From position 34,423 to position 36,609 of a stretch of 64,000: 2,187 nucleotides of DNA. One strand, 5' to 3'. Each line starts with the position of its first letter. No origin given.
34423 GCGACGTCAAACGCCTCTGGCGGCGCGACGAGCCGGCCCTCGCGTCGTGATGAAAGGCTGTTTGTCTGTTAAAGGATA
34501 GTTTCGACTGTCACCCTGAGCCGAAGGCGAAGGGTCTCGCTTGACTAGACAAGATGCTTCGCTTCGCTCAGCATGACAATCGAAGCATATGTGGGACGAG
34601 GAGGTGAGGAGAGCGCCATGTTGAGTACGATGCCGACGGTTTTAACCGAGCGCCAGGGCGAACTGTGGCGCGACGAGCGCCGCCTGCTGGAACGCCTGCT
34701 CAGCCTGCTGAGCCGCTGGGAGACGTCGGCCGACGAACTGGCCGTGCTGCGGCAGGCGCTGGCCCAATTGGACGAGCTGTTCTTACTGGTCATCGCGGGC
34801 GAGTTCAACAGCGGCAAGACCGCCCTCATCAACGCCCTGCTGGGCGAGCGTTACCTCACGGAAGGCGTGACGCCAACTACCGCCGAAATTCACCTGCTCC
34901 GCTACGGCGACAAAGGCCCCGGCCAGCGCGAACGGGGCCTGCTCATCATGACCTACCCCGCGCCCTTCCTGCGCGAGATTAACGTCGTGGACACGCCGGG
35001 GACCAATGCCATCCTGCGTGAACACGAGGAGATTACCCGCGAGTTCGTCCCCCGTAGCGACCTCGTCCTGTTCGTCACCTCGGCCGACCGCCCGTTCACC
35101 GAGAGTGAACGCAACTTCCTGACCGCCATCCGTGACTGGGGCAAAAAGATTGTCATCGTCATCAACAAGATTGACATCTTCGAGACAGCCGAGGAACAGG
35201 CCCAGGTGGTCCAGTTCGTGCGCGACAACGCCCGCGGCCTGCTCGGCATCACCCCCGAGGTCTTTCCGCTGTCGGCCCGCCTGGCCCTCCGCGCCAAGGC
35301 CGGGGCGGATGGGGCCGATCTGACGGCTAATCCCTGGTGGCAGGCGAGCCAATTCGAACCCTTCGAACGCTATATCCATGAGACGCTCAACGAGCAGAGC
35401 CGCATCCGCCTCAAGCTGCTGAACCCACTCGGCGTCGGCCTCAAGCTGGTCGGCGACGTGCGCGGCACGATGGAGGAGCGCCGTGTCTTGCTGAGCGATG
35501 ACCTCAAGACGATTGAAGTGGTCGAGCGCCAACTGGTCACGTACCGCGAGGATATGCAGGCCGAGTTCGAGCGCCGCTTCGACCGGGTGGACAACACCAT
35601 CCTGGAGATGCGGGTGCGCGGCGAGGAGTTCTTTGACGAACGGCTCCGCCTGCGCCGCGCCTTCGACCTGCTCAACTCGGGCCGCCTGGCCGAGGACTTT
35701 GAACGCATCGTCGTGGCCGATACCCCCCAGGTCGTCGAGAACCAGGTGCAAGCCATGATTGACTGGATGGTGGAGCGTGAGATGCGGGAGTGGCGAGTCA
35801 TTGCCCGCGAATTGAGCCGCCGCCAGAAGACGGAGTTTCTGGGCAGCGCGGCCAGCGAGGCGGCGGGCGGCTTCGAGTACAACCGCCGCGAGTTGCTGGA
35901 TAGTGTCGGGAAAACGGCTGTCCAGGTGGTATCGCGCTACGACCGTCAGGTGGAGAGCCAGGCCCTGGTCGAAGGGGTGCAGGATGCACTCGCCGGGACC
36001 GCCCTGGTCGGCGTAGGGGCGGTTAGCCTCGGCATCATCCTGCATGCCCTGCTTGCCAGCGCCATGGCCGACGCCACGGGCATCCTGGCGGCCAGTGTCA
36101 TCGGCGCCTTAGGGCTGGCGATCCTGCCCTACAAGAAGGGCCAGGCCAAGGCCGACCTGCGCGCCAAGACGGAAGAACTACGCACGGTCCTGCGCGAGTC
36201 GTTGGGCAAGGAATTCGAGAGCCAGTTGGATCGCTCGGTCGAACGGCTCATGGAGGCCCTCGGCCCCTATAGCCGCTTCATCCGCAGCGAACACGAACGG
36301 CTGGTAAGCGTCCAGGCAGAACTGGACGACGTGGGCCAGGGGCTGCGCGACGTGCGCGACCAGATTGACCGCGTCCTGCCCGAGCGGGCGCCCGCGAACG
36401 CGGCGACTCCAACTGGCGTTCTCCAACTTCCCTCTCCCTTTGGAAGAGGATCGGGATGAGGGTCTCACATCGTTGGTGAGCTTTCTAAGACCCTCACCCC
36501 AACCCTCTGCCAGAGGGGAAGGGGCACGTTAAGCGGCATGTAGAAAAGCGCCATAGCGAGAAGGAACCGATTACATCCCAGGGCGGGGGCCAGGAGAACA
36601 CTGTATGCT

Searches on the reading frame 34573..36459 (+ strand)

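Call 16: search_protein_families(library=pfam, proteins=[window:34573-36459:+], max_evalue=0.01)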
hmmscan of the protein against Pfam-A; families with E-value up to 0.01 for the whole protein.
window:34573-36459:+ (628 aa): 7 families
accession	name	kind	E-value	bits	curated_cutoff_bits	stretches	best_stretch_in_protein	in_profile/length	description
PF00350.29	Dynamin_N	-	1.9e-21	77.3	27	2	125-199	92-166/168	Dynamin family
PF01926.29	MMR_HSR1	-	1.5e-13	51.3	21.9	1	73-199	3-113/113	50S ribosome-binding GTPase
PF00009.33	GTP_EFTU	-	7.8e-11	42.3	26.5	1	71-220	5-150/188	Elongation factor Tu GTP binding domain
PF02421.24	FeoB_N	-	6.2e-08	32.7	27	1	134-209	47-124/156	Ferrous iron transport protein B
PF03193.22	RsgA_GTPase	-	2.5e-06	27.9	30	1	144-215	5-78/174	RsgA GTPase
PF04548.22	AIG1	-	7.1e-06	25.9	27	0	134-194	49-116/212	AIG1 family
PF01442.23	Apolipoprotein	-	0.00031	20.9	90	1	526-592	83-149/190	Apolipoprotein A1/A4/E domain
